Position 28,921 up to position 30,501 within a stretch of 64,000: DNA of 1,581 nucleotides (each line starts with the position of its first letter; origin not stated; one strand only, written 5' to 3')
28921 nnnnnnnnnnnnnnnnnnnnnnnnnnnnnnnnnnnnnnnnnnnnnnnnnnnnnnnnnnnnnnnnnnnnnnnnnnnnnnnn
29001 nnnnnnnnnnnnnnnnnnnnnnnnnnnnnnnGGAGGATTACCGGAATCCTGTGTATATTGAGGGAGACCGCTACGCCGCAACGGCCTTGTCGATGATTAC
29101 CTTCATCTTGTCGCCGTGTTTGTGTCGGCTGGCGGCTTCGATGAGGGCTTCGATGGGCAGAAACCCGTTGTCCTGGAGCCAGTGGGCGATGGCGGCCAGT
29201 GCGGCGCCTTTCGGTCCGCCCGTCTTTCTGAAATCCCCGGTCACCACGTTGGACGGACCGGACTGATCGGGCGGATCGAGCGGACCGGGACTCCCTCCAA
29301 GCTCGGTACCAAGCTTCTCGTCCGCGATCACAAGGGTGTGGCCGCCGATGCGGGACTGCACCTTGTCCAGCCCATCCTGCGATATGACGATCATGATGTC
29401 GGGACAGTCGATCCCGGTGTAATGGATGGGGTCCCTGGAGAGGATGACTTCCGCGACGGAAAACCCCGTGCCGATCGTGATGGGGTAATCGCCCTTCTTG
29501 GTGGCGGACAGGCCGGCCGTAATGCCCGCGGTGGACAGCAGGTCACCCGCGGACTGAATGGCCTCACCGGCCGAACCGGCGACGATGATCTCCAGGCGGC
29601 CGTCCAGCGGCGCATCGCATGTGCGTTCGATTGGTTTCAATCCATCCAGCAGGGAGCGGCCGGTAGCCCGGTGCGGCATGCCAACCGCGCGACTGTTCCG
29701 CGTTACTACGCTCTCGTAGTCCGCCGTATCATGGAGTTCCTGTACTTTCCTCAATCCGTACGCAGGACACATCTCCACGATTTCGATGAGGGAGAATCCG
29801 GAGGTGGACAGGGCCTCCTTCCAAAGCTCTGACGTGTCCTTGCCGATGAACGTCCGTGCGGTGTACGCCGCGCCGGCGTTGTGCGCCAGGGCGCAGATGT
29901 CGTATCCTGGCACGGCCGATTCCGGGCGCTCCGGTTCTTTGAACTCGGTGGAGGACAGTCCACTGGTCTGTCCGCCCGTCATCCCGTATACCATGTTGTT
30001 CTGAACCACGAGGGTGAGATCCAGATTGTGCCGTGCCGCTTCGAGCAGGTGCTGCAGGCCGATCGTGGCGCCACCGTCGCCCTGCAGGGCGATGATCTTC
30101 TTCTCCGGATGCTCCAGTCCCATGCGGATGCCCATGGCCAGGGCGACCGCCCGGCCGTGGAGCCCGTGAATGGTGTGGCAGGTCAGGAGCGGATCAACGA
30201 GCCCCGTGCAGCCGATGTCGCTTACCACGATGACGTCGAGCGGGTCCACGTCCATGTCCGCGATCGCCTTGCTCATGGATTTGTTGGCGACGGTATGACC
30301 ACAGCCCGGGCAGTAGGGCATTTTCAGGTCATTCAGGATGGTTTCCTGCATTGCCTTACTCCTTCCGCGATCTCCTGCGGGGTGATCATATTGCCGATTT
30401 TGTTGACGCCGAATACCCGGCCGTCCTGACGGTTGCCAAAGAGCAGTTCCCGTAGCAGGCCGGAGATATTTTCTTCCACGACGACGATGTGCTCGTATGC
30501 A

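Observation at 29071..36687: Seven-gene minus-strand catabolic electron-transfer operon: acyl-CoA dehydrogenase, EtfB, EtfA, membrane FeS oxidoreductase, KorA, KorB-gamma fusion, with aminotransferase upstream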

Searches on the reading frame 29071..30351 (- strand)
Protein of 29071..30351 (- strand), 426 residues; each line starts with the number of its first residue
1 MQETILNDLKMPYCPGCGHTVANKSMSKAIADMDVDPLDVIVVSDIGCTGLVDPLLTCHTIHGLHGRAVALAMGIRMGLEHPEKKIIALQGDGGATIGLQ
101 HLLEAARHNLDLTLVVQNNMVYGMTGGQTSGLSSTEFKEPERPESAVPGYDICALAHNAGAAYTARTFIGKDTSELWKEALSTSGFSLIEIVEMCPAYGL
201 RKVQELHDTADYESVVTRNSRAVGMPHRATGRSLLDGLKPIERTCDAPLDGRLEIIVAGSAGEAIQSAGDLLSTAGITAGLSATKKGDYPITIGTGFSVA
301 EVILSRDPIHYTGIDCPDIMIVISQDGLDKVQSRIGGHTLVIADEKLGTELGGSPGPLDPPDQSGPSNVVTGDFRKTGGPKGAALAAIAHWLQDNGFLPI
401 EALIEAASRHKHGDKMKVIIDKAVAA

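Call 3: search_protein_families(library=pfam, proteins=[window:29071-30351:-], max_evalue=0.01)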
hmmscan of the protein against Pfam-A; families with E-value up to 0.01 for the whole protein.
window:29071-30351:- (426 aa): 2 families
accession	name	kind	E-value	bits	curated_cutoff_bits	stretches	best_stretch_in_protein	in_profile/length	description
PF02775.26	TPP_enzyme_C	-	4.9e-26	91.8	21.9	1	46-191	2-151/151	Thiamine pyrophosphate enzyme, C-terminal TPP binding domain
PF01558.24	POR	-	6.2e-08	33.4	27.4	1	262-414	2-157/173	Pyruvate ferredoxin/flavodoxin oxidoreductase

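Call 4: search_protein_families(library=ncbifam, proteins=[window:29071-30351:-], max_evalue=0.01)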
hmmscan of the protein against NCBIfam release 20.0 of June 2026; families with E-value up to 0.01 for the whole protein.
window:29071-30351:- (426 aa): 50 families (the best 25 are shown)
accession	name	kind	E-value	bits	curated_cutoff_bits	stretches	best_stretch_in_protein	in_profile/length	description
NF008820.0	PRK11866.1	equivalog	2.4e-41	142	402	1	11-198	15-204/287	2-oxoacid ferredoxin oxidoreductase subunit beta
TIGR02177.1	PorB_KorB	subfamily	5e-41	141.1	261.9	1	13-199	3-191/286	2-oxoacid:acceptor oxidoreductase, beta subunit, pyruvate/2-ketoisovalerate family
NF007207.0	PRK09628.1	equivalog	2.6e-38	132.2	364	1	10-197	15-204/277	2-oxoglutarate ferredoxin oxidoreductase subunit beta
NF008821.0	PRK11869.1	equivalog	5.1e-38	130.6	438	1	7-199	10-204/286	2-oxoacid ferredoxin oxidoreductase subunit beta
NF041171.1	Oxoac_fdxbeta_Archa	equivalog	1.4e-37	129.6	423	1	12-209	4-203/296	2-oxoacid:ferredoxin oxidoreductase subunit beta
NF008819.1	PRK11865.1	equivalog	1e-11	44.6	405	1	14-197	21-214/300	pyruvate synthase subunit PorB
TIGR03336.1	IOR_alpha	equivalog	1.1e-11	43.8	650.9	1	13-199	358-535/595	indolepyruvate ferredoxin oxidoreductase subunit alpha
NF005485.1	PRK07092.1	equivalog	1.3e-11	44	493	1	70-192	403-517/523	benzoylformate decarboxylase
NF005760.0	PRK07586.1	equivalog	3.2e-09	36.3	363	1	63-192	381-513/514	acetolactate synthase large subunit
NF004813.0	PRK06163.1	equivalog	4.7e-09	36.2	240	1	63-189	57-168/202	hypothetical protein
NF005470.0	PRK07064.1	equivalog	7.9e-09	35.1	495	1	59-191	403-527/552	thiamine pyrophosphate-binding protein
NF009122.0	PRK12474.1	subfamily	1.2e-08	34.2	835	1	65-190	391-515/518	hypothetical protein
NF008818.0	PRK11864.1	subfamily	1.7e-08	34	405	1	14-197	21-210/300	3-methyl-2-oxobutanoate dehydrogenase subunit beta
NF006323.0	PRK08537.1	equivalog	1.7e-08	34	235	1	252-347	2-98/181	2-oxoacid:ferredoxin oxidoreductase subunit gamma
TIGR03846.1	sulfopy_beta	equivalog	1.8e-08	34.5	221.5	1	63-132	42-110/182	sulfopyruvate decarboxylase subunit beta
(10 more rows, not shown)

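Call 5: find_homologous_proteins(query=window:29071-30351:-, max_evalue=0.00001)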
Query window:29071-30351:- (426 aa): 1101 proteins with E <= 0.00001 among 8000 candidates; the best 120 are listed.
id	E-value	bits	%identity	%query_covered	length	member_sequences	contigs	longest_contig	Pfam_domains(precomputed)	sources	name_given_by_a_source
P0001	5.2e-251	851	90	100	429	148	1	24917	PF01558.26,PF02775.27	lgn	-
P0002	1.1e-249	847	89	100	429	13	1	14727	PF01558.26,PF02775.27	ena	-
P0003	1.0e-244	830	88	100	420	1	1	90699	PF01558.26,PF02775.27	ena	-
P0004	1.1e-228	777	82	100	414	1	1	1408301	PF01558.26,PF02775.27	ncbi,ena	-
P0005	1.4e-215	734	79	100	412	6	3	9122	PF01558.26,PF02775.27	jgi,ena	-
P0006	8.3e-202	689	74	99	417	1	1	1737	PF01558.26,PF02775.27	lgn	-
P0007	4.6e-198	677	73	99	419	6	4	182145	PF01558.26,PF02775.27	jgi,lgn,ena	jgi:2-oxoglutarate ferredoxin oxidoreductase subunit beta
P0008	1.0e-193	662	72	99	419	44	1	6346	PF01558.26,PF02775.27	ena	-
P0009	6.4e-182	623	67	100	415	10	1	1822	PF01558.26,PF02775.27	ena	-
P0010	1.1e-179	616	93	70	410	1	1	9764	PF02775.27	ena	-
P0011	1.1e-145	504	58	98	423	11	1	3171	PF01558.26,PF02775.27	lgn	-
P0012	1.9e-145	503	55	99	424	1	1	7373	PF01558.26,PF02775.27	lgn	-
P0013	8.0e-143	495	55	98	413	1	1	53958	PF01558.26,PF02775.27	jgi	jgi:pyruvate/2-oxoacid:ferredoxin oxidoreductase beta subunit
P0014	1.2e-142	494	56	99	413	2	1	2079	PF01558.26,PF02775.27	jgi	jgi:pyruvate/2-oxoacid:ferredoxin oxidoreductase beta subunit/Pyruvate/2-oxoacid:ferredoxin oxidored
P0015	2.1e-142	493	54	98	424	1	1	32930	PF01558.26,PF02775.27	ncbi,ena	-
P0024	7.1e-137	475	54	99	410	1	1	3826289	PF01558.26,PF02775.27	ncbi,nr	ncbi:MAG: 2-oxoacid:acceptor oxidoreductase family protein [Candidatus Latescibacterota bacterium]|n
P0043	2.3e-129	450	51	97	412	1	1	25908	PF01558.26,PF02775.27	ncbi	ncbi:thiamine pyrophosphate-dependent enzyme [Bacteroidota bacterium]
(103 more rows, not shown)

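Call 7: find_encoding_contigs(protein=P0024, flank=10000, max_places=2)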
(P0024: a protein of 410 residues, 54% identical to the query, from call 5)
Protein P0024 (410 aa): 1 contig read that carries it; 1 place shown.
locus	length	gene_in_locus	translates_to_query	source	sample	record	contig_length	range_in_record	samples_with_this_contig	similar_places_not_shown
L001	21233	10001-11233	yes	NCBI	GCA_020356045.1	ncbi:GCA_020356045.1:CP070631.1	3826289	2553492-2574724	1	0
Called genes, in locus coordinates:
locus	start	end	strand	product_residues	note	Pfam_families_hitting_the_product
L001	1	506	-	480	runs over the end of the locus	PF03737:RraA-like (faint), PF13229:Beta_helix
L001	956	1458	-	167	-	-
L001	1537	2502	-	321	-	PF13860:FlgD_ig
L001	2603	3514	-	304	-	PF12228:DUF3604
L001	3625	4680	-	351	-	-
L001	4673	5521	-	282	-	PF13145:Rotamase_2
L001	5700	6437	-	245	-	PF02517:Rce1-like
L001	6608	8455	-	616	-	PF13385:Laminin_G_3, PF18998:Flg_new_2, PF00149:Metallophos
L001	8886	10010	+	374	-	PF02776:TPP_enzyme_N (weak), PF01855:POR_N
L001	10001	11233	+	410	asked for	PF02775:TPP_enzyme_C, PF01558:POR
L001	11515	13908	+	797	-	-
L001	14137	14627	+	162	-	PF01379:Porphobil_deam, PF03900:Porphobil_deamC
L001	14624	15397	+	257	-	PF02602:HEM4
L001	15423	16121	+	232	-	PF01177:Asp_Glu_race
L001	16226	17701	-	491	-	PF09471:Peptidase_M64, PF13860:FlgD_ig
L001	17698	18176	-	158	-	-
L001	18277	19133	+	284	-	PF00155:Aminotran_1_2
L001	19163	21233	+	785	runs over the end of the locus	PF00456:Transketolase_N, PF02779:Transket_pyr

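Call 8: find_encoding_contigs(protein=P0004, flank=10000, max_places=2)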
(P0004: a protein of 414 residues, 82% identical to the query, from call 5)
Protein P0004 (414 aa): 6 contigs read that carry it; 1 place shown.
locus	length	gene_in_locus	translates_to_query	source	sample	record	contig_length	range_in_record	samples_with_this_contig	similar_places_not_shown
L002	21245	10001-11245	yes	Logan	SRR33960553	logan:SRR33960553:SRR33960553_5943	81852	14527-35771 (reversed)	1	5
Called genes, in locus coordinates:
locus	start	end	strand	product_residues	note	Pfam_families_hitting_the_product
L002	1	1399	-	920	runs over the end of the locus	PF02739:5_3_exonuc_N, PF01367:5_3_exonuc, PF01612:DNA_pol_A_exo1, PF22619:DNA_polI_exo1 (faint), PF00476:DNA_pol_A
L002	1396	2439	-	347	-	PF04909:Amidohydro_2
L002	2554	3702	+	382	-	PF00155:Aminotran_1_2, PF00266:Aminotran_5, PF01053:Cys_Met_Meta_PP, PF01041:DegT_DnrJ_EryC1 (weak)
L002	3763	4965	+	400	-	PF02771:Acyl-CoA_dh_N, PF02770:Acyl-CoA_dh_M, PF00441:Acyl-CoA_dh_1, PF08028:Acyl-CoA_dh_2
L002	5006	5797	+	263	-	PF01012:ETF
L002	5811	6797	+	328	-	PF01012:ETF, PF00766:ETF_alpha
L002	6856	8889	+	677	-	PF00037:Fer4 (faint), PF12838:Fer4_7 (weak), PF13183:Fer4_8, PF13187:Fer4_9, PF13237:Fer4_10, PF02754:CCG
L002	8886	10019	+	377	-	PF01855:POR_N, PF17147:PFOR_II (weak)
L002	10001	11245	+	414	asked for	PF02775:TPP_enzyme_C, PF01558:POR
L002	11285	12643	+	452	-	PF00884:Sulfatase, PF16347:SGSH_C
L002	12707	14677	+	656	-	PF20581:DUF6785, PF20580:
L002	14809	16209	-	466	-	PF05721:PhyH, PF13513:HEAT_EZ (faint), PF13646:HEAT_2 (weak), PF00514:Arm (faint), PF02985:HEAT (faint), PF03130:HEAT_PBS (faint), PF13646:HEAT_2, PF13646:HEAT_2, +2 more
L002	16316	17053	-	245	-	-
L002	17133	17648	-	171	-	PF00383:dCMP_cyt_deam_1, PF14437:MafB19-deam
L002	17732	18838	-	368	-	PF01594:AI-2E_transport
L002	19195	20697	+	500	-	PF00496:SBP_bac_5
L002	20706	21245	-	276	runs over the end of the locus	PF00781:DAGK_cat, PF19279:YegS_C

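Call 9: search_solved_structures(query=window:29071-30351:-, max_evalue=0.001, show_alignments=2)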
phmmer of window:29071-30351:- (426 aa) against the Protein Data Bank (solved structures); distinct sequences matched with E-value up to 0.001: 55.
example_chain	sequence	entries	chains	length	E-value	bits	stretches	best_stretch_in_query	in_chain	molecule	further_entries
8ys5_C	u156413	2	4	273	5.1e-30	108.1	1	11-197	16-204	2-oxoglutarate ferredoxin oxidoreductase subunit beta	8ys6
5b48_B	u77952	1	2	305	2.4e-29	105.9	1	13-213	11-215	2-oxoacid--ferredoxin oxidoreductase beta subunit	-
5b46_B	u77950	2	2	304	5.5e-29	104.7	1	11-212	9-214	2-oxoacid--ferredoxin oxidoreductase beta subunit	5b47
6n2n_B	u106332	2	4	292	1.3e-26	96.9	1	9-199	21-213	Pyruvate ferredoxin/flavodoxin oxidoreductase, beta subunit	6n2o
8xbo_A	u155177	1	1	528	2.1e-09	40.2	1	67-196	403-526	Benzoylformate decarboxylase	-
8xbr_A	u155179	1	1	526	9.2e-09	38.1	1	67-195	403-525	Benzoylformate decarboxylase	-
8xbq_A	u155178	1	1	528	1e-08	37.9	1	67-196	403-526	Benzoylformate decarboxylase-K2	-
6m2z_A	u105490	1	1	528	1.5e-08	37.4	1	67-196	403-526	Benzoylformate decarboxylase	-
6m2y_A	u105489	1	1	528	1.5e-08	37.3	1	67-196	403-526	Benzoylformate decarboxylase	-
6a50_A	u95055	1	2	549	1.6e-08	37.3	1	67-196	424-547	benzoylformate decarboxylases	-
4mpp_A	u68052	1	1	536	3.2e-08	36.3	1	66-197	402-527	Benzoylformate decarboxylase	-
7orx_AAA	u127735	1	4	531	3.4e-08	36.2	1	71-191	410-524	Probable benzoylformate decarboxylase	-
4gm0_A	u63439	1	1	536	3.8e-08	36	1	66-197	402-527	Benzoylformate decarboxylase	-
4jd5_A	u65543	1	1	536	4.3e-08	35.8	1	66-197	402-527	Benzoylformate decarboxylase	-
4k9p_A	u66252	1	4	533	4.4e-08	35.8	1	67-196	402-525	Benzoylformate decarboxylase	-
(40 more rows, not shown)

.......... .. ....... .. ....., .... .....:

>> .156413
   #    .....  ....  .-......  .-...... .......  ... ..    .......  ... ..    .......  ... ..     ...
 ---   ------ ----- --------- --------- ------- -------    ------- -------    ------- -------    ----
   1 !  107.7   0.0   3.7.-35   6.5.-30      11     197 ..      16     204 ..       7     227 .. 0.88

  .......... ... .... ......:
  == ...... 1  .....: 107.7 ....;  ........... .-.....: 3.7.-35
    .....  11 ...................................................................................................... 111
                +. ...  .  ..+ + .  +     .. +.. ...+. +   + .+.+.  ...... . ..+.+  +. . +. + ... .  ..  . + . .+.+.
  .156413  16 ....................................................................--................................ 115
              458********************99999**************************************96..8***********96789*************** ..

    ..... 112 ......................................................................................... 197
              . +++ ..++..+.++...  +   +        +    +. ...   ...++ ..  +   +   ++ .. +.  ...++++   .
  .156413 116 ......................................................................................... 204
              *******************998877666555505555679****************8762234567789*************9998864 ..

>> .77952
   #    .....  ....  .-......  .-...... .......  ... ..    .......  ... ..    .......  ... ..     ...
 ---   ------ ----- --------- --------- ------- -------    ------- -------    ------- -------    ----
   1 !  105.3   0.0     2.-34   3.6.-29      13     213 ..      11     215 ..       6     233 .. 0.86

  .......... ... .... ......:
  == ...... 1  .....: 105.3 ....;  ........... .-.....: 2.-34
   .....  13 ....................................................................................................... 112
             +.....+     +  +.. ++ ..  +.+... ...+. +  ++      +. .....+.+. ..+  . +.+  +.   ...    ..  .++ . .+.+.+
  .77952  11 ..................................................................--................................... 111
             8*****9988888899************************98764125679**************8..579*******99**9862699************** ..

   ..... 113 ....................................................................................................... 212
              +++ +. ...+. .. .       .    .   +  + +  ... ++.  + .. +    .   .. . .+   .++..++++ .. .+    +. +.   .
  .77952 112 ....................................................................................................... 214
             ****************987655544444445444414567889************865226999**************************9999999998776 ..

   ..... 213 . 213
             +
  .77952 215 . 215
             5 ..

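Call 13: find_encoding_contigs(protein=P0043, flank=10000, max_places=2)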
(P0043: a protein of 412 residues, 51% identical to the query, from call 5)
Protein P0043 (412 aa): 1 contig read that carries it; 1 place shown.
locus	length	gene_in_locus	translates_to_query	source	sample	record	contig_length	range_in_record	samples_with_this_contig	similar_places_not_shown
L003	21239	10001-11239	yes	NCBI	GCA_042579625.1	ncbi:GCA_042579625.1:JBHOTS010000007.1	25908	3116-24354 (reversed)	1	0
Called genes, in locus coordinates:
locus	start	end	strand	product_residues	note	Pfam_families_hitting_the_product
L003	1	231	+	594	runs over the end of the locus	PF00009:GTP_EFTU, PF01926:MMR_HSR1 (faint), PF22042:EF-G_D2, PF03144:GTP_EFTU_D2, PF00679:EFG_C, PF21018:BipA_C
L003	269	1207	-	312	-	PF16745:RsgA_N, PF03193:RsgA_GTPase, PF01926:MMR_HSR1 (weak)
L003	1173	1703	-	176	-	PF01797:Y1_Tnp (weak)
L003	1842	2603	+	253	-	PF03372:Exo_endo_phos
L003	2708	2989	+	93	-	-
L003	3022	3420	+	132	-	PF03486:HI0933_like (faint), PF07992:Pyr_redox_2 (weak), PF01266:DAO (faint), PF12831:FAD_oxidored (weak), PF13450:NAD_binding_8 (weak)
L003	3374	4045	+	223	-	PF07992:Pyr_redox_2, PF13738:Pyr_redox_3, PF00070:Pyr_redox (weak)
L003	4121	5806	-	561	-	PF00595:PDZ (weak), PF13180:PDZ_2, PF17820:PDZ_6, PF03572:Peptidase_S41, PF28547:CHD_PDZ-protease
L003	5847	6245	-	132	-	PF00825:Ribonuclease_P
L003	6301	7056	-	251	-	PF02602:HEM4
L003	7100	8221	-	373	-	PF14093:DUF4271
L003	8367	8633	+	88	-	PF02771:Acyl-CoA_dh_N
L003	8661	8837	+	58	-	PF08546:ApbA_C (weak)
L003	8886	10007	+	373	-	PF01855:POR_N, PF17147:PFOR_II (weak)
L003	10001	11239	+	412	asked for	PF02775:TPP_enzyme_C, PF01558:POR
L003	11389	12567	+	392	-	PF02771:Acyl-CoA_dh_N, PF02770:Acyl-CoA_dh_M, PF00441:Acyl-CoA_dh_1, PF08028:Acyl-CoA_dh_2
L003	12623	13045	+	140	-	-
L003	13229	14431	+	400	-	PF00112:Peptidase_C1 (faint), PF03051:Peptidase_C1_2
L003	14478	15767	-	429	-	PF18962:Por_Secre_tail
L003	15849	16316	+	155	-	PF04519:Bactofilin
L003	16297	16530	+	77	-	PF09527:ATPase_gene1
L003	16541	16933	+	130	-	-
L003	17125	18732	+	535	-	PF16980:CitMHS_2, PF03600:CitMHS (weak)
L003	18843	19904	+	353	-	PF28541:DUF8433, PF00119:ATP-synt_A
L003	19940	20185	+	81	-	PF00137:ATP-synt_C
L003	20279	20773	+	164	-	PF00430:ATP-synt_B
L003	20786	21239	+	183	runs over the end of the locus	PF00213:OSCP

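Call 14: find_encoding_contigs(protein=P0007, flank=10000, max_places=2)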
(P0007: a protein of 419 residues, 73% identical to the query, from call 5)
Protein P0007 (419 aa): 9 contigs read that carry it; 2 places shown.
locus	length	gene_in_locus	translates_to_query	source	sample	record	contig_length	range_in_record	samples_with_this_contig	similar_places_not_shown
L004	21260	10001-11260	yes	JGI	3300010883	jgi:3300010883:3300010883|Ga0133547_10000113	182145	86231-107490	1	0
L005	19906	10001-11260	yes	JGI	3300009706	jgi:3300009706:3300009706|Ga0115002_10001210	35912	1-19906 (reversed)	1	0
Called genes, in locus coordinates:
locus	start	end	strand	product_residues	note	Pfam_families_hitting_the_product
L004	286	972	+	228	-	PF06283:ThuA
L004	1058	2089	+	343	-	PF01408:GFO_IDH_MocA, PF22725:GFO_IDH_MocA_C3 (faint)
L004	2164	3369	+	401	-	PF00155:Aminotran_1_2, PF00266:Aminotran_5, PF01053:Cys_Met_Meta_PP (weak)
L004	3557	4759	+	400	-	PF02771:Acyl-CoA_dh_N, PF02770:Acyl-CoA_dh_M, PF00441:Acyl-CoA_dh_1, PF08028:Acyl-CoA_dh_2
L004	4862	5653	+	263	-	PF01012:ETF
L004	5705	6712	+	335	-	PF01012:ETF, PF00766:ETF_alpha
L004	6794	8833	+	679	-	PF13534:Fer4_17 (faint), PF00037:Fer4 (faint), PF12838:Fer4_7 (weak), PF13183:Fer4_8, PF13187:Fer4_9, PF13237:Fer4_10, PF13484:Fer4_16 (weak), PF02754:CCG, +1 more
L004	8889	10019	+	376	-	PF01855:POR_N, PF17147:PFOR_II (weak)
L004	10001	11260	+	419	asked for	PF02775:TPP_enzyme_C, PF01558:POR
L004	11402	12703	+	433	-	PF01425:Amidase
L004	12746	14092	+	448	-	PF00884:Sulfatase, PF16347:SGSH_C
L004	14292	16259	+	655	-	PF20581:DUF6785, PF20580:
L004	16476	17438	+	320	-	PF00701:DHDPS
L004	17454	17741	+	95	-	-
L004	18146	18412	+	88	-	-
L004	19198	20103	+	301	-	PF03781:FGE-sulfatase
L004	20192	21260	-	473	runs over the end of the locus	PF05721:PhyH, PF02985:HEAT (faint), PF03130:HEAT_PBS (faint), PF13513:HEAT_EZ (faint), PF00514:Arm (faint), PF13646:HEAT_2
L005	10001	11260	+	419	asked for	PF02775:TPP_enzyme_C, PF01558:POR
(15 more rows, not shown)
